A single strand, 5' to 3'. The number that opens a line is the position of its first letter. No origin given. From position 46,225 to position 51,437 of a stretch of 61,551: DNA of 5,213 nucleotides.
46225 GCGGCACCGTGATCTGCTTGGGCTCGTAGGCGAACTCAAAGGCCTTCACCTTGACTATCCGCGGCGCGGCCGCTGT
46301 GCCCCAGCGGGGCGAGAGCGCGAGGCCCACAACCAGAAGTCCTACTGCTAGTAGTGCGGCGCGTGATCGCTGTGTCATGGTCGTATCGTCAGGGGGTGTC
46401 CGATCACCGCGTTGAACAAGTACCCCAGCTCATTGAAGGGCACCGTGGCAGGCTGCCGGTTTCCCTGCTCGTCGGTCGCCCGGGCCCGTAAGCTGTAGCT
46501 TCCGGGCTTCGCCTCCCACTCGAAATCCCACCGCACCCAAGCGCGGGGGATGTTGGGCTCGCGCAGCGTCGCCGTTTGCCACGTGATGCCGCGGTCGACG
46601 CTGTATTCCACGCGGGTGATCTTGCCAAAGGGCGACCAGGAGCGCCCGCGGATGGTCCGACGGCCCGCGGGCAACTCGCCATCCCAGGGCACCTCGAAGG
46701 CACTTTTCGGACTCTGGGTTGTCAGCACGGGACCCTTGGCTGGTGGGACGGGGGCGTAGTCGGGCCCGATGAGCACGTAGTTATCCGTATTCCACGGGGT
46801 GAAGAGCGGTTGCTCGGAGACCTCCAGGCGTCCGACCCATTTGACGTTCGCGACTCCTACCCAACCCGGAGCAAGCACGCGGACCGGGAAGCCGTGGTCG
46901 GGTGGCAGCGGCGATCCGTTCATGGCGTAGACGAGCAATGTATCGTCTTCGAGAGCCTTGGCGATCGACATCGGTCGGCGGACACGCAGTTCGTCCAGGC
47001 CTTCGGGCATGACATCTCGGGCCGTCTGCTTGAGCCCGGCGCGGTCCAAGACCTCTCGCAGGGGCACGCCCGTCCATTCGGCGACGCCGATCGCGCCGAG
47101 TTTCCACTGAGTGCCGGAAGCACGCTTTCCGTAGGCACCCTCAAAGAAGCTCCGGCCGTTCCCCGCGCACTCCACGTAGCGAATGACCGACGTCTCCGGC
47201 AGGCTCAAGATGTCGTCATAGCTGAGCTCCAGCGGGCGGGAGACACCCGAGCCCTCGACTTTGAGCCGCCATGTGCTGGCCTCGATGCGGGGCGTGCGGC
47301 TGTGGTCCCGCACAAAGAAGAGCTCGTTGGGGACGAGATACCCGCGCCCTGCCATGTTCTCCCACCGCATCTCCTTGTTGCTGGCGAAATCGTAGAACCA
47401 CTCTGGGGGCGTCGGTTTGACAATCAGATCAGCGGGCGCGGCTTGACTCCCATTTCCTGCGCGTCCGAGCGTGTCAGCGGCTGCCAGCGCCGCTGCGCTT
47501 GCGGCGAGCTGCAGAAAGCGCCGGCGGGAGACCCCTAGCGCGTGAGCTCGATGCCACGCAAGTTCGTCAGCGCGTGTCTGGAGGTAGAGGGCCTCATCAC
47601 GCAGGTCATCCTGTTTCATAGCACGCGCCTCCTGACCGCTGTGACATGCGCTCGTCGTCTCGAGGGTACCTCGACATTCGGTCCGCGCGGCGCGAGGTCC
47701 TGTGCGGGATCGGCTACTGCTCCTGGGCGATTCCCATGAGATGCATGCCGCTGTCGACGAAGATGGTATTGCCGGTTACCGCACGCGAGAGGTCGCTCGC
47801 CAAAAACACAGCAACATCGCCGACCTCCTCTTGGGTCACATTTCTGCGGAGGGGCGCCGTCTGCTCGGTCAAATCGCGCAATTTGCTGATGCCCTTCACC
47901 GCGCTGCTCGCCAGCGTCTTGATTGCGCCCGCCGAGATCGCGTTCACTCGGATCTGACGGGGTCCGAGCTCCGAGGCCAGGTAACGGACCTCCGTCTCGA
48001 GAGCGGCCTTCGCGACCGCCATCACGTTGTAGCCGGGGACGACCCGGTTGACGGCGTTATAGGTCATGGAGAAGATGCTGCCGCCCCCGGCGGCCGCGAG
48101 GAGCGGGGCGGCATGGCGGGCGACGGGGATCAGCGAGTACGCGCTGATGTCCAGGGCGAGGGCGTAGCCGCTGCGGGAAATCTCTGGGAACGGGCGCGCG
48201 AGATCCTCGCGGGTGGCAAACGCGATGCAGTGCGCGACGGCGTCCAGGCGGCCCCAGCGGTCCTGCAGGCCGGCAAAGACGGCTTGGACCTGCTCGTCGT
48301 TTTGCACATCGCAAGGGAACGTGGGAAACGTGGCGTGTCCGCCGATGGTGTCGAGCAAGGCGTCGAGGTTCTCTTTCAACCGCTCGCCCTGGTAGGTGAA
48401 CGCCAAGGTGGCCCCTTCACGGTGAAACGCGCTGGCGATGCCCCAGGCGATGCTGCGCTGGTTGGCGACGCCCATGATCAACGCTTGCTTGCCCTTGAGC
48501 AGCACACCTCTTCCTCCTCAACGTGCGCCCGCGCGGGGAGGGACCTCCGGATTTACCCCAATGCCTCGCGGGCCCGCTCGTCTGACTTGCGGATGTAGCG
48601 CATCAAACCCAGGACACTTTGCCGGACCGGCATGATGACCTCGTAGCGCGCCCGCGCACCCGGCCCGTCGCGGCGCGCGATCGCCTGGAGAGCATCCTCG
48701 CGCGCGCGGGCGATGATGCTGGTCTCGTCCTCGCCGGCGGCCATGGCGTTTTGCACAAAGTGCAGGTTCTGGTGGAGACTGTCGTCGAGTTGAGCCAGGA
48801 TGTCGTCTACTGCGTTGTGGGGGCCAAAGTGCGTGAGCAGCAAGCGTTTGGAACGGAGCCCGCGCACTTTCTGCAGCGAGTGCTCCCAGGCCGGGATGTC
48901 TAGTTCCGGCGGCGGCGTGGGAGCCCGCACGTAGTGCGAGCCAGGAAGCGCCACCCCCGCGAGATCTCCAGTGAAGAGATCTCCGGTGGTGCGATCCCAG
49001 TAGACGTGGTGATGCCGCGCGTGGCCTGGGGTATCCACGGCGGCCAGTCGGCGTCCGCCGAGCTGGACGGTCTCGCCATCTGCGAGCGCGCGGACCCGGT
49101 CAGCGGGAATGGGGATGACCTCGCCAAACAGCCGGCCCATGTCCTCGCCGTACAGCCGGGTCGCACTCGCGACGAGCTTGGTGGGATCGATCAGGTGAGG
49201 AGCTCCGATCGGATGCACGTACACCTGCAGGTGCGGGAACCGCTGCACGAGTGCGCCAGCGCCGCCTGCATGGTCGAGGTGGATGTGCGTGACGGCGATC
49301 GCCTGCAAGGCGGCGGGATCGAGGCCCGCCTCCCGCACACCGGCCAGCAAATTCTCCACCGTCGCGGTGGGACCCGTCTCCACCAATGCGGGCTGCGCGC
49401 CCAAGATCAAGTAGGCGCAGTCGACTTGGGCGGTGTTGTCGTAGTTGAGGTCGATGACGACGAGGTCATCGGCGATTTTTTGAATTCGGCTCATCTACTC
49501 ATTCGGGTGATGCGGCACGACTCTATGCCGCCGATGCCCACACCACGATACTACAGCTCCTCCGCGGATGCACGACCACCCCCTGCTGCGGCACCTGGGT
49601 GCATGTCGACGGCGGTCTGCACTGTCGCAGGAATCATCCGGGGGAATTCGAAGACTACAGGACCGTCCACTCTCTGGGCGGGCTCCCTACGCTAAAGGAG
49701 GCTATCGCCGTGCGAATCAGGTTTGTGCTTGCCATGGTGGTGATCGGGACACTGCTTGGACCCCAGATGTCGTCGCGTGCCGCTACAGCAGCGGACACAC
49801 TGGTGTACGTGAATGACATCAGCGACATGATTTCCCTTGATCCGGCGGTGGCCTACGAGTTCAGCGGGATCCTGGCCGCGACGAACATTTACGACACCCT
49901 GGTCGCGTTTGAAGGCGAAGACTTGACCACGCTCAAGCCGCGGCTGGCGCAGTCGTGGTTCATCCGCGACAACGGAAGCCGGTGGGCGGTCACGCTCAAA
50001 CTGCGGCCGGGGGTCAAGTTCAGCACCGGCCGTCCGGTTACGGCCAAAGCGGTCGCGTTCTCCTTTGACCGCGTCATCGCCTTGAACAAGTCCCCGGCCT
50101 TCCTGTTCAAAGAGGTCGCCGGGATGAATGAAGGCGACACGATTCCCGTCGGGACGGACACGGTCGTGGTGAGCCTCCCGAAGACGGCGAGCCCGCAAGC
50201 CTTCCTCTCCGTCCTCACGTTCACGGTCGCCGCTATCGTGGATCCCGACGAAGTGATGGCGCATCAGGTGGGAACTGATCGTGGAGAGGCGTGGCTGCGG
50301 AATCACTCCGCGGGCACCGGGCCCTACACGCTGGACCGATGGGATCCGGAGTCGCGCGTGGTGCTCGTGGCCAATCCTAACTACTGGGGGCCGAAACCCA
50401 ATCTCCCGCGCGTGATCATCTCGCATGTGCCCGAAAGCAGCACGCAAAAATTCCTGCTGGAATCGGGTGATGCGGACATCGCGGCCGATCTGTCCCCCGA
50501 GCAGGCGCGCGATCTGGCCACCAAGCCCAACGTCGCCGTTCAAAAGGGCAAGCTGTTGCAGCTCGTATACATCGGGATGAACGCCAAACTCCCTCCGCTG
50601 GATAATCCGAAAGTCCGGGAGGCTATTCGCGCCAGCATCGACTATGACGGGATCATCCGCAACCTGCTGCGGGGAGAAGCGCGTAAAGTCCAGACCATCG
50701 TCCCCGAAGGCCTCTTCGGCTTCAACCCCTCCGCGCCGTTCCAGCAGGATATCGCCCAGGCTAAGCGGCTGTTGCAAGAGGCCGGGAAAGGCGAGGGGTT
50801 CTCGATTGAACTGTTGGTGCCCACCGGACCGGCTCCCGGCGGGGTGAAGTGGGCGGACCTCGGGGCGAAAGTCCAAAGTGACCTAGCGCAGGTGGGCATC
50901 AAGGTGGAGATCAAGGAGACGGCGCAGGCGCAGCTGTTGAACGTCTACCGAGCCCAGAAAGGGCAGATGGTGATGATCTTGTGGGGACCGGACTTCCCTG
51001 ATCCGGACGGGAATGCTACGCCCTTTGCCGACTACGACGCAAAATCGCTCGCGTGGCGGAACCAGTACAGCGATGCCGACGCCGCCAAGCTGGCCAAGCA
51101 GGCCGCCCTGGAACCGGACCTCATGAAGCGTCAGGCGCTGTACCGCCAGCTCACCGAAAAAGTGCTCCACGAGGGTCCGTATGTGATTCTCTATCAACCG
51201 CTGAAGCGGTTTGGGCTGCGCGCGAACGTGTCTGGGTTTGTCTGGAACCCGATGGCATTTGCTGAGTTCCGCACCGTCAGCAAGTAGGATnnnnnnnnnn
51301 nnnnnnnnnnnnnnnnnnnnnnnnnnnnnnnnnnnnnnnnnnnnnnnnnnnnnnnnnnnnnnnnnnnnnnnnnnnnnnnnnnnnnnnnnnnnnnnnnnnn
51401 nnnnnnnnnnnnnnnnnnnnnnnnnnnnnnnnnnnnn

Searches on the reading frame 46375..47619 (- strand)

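Call 29: search_protein_families(library=pfam, proteins=[window:46375-47619:-], max_evalue=0.00001)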
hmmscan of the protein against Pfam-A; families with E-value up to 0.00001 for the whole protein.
window:46375-47619:- (414 aa): 2 families
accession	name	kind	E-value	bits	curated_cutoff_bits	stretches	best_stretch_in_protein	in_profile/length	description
PF00174.25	Oxidored_molyb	-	1.1e-53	181.8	24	1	106-274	1-167/169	Oxidoreductase molybdopterin binding domain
PF03404.22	Mo-co_dimer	-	5.8e-09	36.5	22.7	1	319-403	29-128/138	Mo-co oxidoreductase dimerisation domain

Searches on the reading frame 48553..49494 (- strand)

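Call 29: search_protein_families(library=pfam, proteins=[window:48553-49494:-], max_evalue=0.00001)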
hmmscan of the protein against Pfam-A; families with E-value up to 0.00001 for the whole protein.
window:48553-49494:- (313 aa): 1 family
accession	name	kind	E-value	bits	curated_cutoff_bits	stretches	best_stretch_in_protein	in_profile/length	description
PF00753.33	Lactamase_B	-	9.3e-23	81.6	22.7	1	27-222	8-196/196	Metallo-beta-lactamase superfamily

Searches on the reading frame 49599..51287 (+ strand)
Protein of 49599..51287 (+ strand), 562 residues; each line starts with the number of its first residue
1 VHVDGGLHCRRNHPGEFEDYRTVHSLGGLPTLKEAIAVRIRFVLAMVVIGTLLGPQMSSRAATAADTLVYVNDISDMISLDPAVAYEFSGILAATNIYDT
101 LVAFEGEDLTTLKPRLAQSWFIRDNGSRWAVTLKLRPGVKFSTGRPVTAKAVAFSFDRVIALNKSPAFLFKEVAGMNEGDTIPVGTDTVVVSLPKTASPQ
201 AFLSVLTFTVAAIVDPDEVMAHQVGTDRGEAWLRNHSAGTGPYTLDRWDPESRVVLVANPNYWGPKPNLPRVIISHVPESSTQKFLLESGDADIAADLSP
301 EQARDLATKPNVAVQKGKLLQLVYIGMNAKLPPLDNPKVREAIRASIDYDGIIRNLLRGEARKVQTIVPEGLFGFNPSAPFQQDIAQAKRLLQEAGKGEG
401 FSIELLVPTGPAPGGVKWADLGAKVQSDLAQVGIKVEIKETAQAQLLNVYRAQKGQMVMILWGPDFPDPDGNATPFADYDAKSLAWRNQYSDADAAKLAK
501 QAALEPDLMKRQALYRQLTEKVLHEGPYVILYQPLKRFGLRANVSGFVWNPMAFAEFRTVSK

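Call 29: search_protein_families(library=pfam, proteins=[window:49599-51287:+], max_evalue=0.00001)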
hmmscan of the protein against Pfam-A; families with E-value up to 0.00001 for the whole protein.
window:49599-51287:+ (562 aa): 1 family
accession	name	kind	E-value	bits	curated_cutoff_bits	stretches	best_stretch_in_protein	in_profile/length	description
PF00496.27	SBP_bac_5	-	2.7e-82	277.3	32.4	1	112-478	2-362/368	Bacterial extracellular solute-binding proteins, family 5 Middle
